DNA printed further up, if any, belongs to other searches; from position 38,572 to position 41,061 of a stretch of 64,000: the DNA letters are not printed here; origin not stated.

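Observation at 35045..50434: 15-kb translationally coupled operon between eno and secG: LacI, 2 SBPs, 2 permease pairs, NHL-Yip1 protein, large secreted unknown, GH51, Cys-rich protein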

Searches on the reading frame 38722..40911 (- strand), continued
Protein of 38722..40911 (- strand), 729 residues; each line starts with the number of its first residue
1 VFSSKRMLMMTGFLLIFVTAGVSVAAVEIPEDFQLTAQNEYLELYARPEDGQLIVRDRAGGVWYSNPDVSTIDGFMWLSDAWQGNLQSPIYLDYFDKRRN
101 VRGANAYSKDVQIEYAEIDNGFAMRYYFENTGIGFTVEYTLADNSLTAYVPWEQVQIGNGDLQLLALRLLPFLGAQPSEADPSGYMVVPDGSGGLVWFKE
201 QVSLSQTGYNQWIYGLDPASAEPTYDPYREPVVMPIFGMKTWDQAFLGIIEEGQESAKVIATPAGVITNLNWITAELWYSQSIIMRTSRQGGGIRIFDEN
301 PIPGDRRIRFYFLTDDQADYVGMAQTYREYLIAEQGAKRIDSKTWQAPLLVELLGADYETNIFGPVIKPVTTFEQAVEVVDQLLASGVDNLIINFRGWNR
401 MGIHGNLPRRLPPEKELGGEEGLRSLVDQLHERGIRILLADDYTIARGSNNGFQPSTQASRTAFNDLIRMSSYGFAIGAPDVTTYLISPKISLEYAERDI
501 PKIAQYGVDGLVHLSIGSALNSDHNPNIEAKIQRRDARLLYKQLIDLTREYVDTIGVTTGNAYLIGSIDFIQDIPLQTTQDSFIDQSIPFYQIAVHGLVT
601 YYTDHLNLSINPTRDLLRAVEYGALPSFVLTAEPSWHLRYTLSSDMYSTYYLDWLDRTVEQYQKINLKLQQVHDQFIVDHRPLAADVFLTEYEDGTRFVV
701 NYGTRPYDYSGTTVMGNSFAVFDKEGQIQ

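Call 21: find_related_loci(query=A2, collection=genome_contigs, flank=10000)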
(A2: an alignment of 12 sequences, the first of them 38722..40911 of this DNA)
Query A2 (729 aa) in genome_contigs; peptide patterns used: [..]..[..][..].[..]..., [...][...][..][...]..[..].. (x = any residue, [..] = any of these).
600 stretches matched a pattern (row limit reached: there are more); 548 encode a relative of the query (tblastn E <= 1e-3); the best 80 are kept; 80 distinct loci.
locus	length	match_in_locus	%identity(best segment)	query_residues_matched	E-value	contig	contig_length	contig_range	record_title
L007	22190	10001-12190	70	1-729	0e+0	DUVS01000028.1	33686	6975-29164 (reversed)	MAG TPA_asm: Bacillota bacterium isolate AS08sgBPME_46 175244_AS08, whole genome shotgun sequence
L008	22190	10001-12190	68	1-729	0e+0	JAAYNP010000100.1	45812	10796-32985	MAG: Bacillota bacterium isolate AS21ysBPME_219 199287_AS21, whole genome shotgun sequence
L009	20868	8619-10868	45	7-722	0e+0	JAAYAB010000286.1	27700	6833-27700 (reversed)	MAG: Bacillota bacterium isolate AS02xzSISU_7 45705_AS02, whole genome shotgun sequence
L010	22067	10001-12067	36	19-707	1e-128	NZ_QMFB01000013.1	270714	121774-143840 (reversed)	Paenibacillus contaminans strain CKOBP-6 scaffold13, whole genome shotgun sequence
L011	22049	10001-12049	33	23-714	2e-112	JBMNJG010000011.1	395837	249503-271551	MAG: Limnochordia bacterium isolate SBF912LR0HQ0069 contig_43549, whole genome shotgun sequence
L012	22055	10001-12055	32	32-721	6e-110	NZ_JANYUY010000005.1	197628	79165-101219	Paenibacillus doosanensis strain CAU 1055 Scaffold5_1, whole genome shotgun sequence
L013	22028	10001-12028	33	44-724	5e-110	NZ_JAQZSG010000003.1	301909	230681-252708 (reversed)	Paenibacillus thermotolerans strain YIM B05602 Scaffold3, whole genome shotgun sequence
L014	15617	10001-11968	32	31-707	2e-108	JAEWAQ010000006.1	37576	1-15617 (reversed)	MAG: Bacillota bacterium isolate OH_PBB_215 k127_1564189, whole genome shotgun sequence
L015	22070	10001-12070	31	37-725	5e-108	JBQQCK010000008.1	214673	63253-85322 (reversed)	Gracilibacillus sp. D59 contig_8, whole genome shotgun sequence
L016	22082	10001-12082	32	38-727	6e-107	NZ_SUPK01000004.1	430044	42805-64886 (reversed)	Cohnella pontilimi strain CAU 1483 contig4, whole genome shotgun sequence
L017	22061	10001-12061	31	37-723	8e-107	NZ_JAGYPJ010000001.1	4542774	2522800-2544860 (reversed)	Lederbergia citrisecunda strain FJAT-49732 Scaffold1, whole genome shotgun sequence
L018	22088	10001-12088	33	32-727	2e-106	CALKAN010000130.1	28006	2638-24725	MAG TPA_asm: uncultured Paenibacillaceae bacterium isolate SRR6713629_bin.82_CONCOCT_v1.1_MAG genome assembly, contig: E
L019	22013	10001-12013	33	33-702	7e-105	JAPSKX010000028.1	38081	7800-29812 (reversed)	MAG: Paenibacillus sp. isolate RH52_bin.063 NODE_645_length_38081_cov_2.286215, whole genome shotgun sequence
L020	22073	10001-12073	34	27-722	5e-104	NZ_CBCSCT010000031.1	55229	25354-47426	Marinicrinis lubricantis strain CIP111345T isolate CIP111345T NODE_0031, whole genome shotgun sequence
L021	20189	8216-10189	32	39-708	4e-103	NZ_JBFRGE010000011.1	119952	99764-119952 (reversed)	Paenibacillus sp. 2TAB19 SCAFFOLD_10, whole genome shotgun sequence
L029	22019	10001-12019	33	35-703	2e-96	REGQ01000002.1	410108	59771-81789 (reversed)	Paenibacillaceae bacterium strain CAVE-418 NODE_4_length_410108_cov_183.530631, whole genome shotgun sequence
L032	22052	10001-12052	32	51-729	1e-95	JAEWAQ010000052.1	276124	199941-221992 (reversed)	MAG: Bacillota bacterium isolate OH_PBB_215 k127_1587603, whole genome shotgun sequence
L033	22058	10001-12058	30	31-726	3e-95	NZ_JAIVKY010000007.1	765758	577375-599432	Sutcliffiella horikoshii strain KcN35-3 KcN35-3_ctg007, whole genome shotgun sequence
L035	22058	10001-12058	31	37-721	6e-100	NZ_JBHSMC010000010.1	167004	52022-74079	Lederbergia graminis strain KACC 13779 soapdenovo_K_105_10, whole genome shotgun sequence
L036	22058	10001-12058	30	31-727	2e-94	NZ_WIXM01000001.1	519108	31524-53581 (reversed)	Gracilibacillus sp. YIM 98692 Scaffold1, whole genome shotgun sequence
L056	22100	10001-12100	30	32-721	7e-83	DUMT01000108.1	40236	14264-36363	MAG TPA_asm: Clostridiales bacterium isolate AS04akNAM_92 31434_AS04, whole genome shotgun sequence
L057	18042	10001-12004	31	31-702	3e-84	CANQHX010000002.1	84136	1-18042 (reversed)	MAG: uncultured Lachnospiraceae bacterium isolate Lapin-030__bin47 genome assembly, contig: Lapin-030__NODE_398_length_8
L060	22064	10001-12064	28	22-721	5e-82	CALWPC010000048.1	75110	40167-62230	MAG: uncultured Lachnospiraceae bacterium isolate E15__bin29 genome assembly, contig: E15__k127_4811325, whole genome sh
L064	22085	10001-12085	28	33-721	2e-80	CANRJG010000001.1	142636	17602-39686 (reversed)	MAG: uncultured Lachnospiraceae bacterium isolate Lapin-020__bin95 genome assembly, contig: Lapin-020__NODE_61_length_14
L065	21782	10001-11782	31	137-727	6e-80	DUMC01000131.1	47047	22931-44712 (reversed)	MAG TPA_asm: Clostridiaceae bacterium isolate AS04akNAM_37 43294_AS04, whole genome shotgun sequence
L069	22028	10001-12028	30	29-716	3e-78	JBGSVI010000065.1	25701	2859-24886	MAG: Anaerolineales bacterium isolate JTS-AC453 k141_4165236, whole genome shotgun sequence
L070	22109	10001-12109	27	16-721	6e-77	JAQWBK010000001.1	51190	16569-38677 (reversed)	MAG: Oscillospiraceae bacterium isolate STF2_218 NODE_1253_length_51190_cov_6.816364_Sandtown_F2, whole genome shotgun s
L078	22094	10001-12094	30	30-726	1e-74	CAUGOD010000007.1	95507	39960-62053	MAG TPA_asm: uncultured Oscillospiraceae bacterium isolate SRR16279974_bin.58_MetaWRAP_v1.3_MAG genome assembly, contig:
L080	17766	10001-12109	27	16-721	2e-74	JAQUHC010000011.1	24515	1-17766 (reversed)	MAG: Oscillospiraceae bacterium isolate STCSWMC_28 NODE_4795_length_24515_cov_4.033951_ST_CSWMC, whole genome shotgun se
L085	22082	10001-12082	27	31-727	2e-72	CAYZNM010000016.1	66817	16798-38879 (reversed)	MAG TPA_asm: uncultured Eubacteriales bacterium isolate SRP242652_co1_111 genome assembly, contig: NODE_369_length_66817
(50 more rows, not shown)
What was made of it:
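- Tried and rejected: I repeated it with 12 sequences (call 21).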

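Call 29: predict_structure(alignment_id=A1)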
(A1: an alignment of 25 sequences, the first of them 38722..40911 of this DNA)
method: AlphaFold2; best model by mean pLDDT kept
length: 729 residues; sequences in the alignment: 25
mean_pLDDT: 88.2   pTM: 0.91
mean pLDDT of the five models: 88.2, 88.0, 87.3, 86.8, 86.5
residues with pLDDT >= 90: 466; 70-90: 197; 50-70: 48; < 50: 18
segments of 3 or more residues with pLDDT < 50: 19-25, 223-225, 473-478
pLDDT, mean of each block of 10 residues (from residue 1): 66 61 57 95 96 93 85 75 86 86 90 97 97 97 96 95 94 90 93 89 66 87 55 92 96 94 80 94 74 77 95 94 98 94 82 92 85 98 94 94 79 94 98 96 83 86 85 47 83 94 97 87 83 92 96 93 92 87 88 96 92 93 96 92 87 94 90 95 96 97 95 95 81
secondary structure, 60 per line:
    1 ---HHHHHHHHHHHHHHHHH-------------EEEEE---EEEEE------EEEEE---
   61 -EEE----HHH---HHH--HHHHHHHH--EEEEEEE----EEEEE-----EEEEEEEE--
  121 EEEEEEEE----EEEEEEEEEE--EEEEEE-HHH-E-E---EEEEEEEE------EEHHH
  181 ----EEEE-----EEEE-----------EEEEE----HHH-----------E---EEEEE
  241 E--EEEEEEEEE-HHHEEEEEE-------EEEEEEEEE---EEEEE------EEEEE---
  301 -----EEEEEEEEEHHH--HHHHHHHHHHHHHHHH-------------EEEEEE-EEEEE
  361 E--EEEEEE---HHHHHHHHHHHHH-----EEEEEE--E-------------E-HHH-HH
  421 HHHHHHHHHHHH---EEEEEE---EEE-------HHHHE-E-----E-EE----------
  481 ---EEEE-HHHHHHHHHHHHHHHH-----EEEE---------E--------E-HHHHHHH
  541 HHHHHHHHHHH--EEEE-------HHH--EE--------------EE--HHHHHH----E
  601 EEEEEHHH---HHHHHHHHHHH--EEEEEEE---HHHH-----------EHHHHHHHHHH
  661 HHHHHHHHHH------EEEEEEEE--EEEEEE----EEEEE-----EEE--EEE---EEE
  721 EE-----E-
elements in order (helices of 4 or more, strands of 3 or more residues): H4-20 E34-38 E42-46 E53-57 E62-64 H80-87 E90-96 E101-105 E111-118 E121-128 E133-142 E145-150 E162-169 E185-188 E194-197 E209-213 E236-241 E244-252 E257-262 E270-278 E282-286 E293-297 E306-314 H320-335 E349-354 E356-361 E364-369 H373-385 E391-396 H419-432 E436-441 E445-447 H455-458 E484-487 H489-504 E510-513 H534-551 E554-557 H590-595 E600-605 H612-622 E625-631 H635-638 H651-670 E677-684 E687-692 E697-701 E707-709 E712-714 E718-722
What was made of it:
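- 38722..40911 (-): DUF5696 protein, 729 aa. Cassette gene 5. It has an N-terminal signal or anchor sequence followed by a GH129-like three-domain fold. The AF2 model has pLDDT 88 and pTM 0.91 (call 29).
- On GH129 (CAZy): AF2 model with pLDDT 88 (call 29).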

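Call 31: search_solved_structures(query=A1, max_evalue=0.1, show_alignments=2)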
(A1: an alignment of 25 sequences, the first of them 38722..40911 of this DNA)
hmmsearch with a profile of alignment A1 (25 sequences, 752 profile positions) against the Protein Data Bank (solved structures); distinct sequences matched with E-value up to 0.1: 5.
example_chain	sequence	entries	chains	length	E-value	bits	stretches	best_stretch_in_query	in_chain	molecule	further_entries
5wzn_A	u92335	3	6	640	1.4e-11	46.5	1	330-534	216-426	Alpha-N-acetylgalactosaminidase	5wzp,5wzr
5wzq_A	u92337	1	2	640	3.7e-11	45.1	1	330-534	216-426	Alpha-N-acetylgalactosaminidase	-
8rzk_A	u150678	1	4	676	6.4e-11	44.3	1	60-499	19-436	Conserved hypothetical periplasmic protein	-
8rzg_A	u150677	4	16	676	7.1e-11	44.2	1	60-499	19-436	Conserved hypothetical periplasmic protein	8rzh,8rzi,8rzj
5opq_A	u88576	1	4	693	7.3e-11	44.1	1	60-499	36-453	3,6-anhydro-D-galactosidase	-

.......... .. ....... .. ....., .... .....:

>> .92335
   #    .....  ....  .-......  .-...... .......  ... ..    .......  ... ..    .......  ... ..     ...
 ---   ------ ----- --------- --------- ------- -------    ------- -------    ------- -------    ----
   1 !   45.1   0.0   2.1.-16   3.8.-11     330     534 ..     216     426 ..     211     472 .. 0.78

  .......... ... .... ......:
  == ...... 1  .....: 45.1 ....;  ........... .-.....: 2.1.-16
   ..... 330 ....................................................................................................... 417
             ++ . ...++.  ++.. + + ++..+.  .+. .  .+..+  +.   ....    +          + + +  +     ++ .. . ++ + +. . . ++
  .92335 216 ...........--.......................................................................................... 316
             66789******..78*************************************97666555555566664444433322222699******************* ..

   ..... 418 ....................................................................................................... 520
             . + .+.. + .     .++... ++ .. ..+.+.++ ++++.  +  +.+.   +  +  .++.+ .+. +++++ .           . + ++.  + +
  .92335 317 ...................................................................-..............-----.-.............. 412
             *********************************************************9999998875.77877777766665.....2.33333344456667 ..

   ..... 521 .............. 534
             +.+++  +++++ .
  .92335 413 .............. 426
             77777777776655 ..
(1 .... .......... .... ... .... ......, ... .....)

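Call 33: fold_search(model_id=the predicted structure, library=pdb)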
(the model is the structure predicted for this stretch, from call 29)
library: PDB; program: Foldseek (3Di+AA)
matches with E <= 10: 1561; with E <= 0.001: 637
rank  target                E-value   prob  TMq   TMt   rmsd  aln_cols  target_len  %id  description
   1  5opq_D                2.1e-35  1.00  0.66  0.72   5.5       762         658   14  A 3,6-anhydro-D-galactosidase produced by Zobellia galactanivorans. This is an exo-lytic enzyme that hydrolyzes termin (released 2017-11-29)
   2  8rzk_A                4.9e-35  1.00  0.66  0.72   5.9       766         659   15  The Michaelis complex of ZgGH129 D486N from Zobellia galactanivorans with neo-b/k-oligo-carrageenan tetrasaccharide (b (released 2024-07-31)
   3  5opq_A                5.1e-35  1.00  0.66  0.72   5.7       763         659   14  A 3,6-anhydro-D-galactosidase produced by Zobellia galactanivorans. This is an exo-lytic enzyme that hydrolyzes termin (released 2017-11-29)
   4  5wzr_A                2.9e-31  1.00  0.64  0.73   7.0       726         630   16  Alpha-N-acetylgalactosaminidase NagBb from Bifidobacterium bifidum - Gal-NHAc-DNJ complex (released 2017-06-07)
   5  5wzn_A                4.6e-31  1.00  0.64  0.74   6.7       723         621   16  Alpha-N-acetylgalactosaminidase NagBb from Bifidobacterium bifidum - GalNAc complex (released 2017-06-07)
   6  5wzq_A                1.3e-30  1.00  0.62  0.73   6.6       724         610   16  Alpha-N-acetylgalactosaminidase NagBb from Bifidobacterium bifidum - quadruple mutant (released 2017-06-07)
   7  5wzp_B                3.1e-30  1.00  0.61  0.73   6.3       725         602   15  Alpha-N-acetylgalactosaminidase NagBb from Bifidobacterium bifidum - ligand free (released 2017-06-07)
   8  5wzr_B                1.1e-29  1.00  0.63  0.72   6.6       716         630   15  Alpha-N-acetylgalactosaminidase NagBb from Bifidobacterium bifidum - Gal-NHAc-DNJ complex (released 2017-06-07)
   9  5wzp_A                1.5e-29  1.00  0.62  0.73   6.7       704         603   16  Alpha-N-acetylgalactosaminidase NagBb from Bifidobacterium bifidum - ligand free (released 2017-06-07)
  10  5wzn_B                3.8e-29  1.00  0.63  0.73   6.8       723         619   16  Alpha-N-acetylgalactosaminidase NagBb from Bifidobacterium bifidum - GalNAc complex (released 2017-06-07)
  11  5wzq_B                7.2e-29  1.00  0.65  0.76   6.2       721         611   16  Alpha-N-acetylgalactosaminidase NagBb from Bifidobacterium bifidum - quadruple mutant (released 2017-06-07)
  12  6qev_B                2.4e-21  1.00  0.48  0.30   9.7       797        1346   10  EngBF DARPin Fusion 4b B6 (released 2019-11-06)
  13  6qfk_A                3.0e-21  1.00  0.49  0.30   9.4       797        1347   10  EngBF DARPin Fusion 4b G10 (released 2019-11-06)
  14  5a59_A                6.7e-21  1.00  0.51  0.36   8.2       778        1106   10  The structure of GH101 E796Q mutant from Streptococcus pneumoniae TIGR4 in complex with T-antigen (released 2015-09-02)
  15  5a58_A                1.0e-20  1.00  0.52  0.37   8.0       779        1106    9  The structure of GH101 D764N mutant from Streptococcus pneumoniae TIGR4 in complex with serinyl T-antigen (released 2015-09-02)
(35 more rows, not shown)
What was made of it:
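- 38722..40911 (-): Foldseek top hits are 5opq/8rzk and 5wzn (E 2e-35 to 5e-31, TM 0.64-0.74), followed by GH101, GH31 and GH36 (call 33).
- On GH129 (CAZy): Foldseek top hits are GH129 and GH129-like structures at TM 0.64-0.74 (call 33).
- The whole protein has a GH129, GH101, GH31 or GH36-type fold with high model confidence (calls 29, 33).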
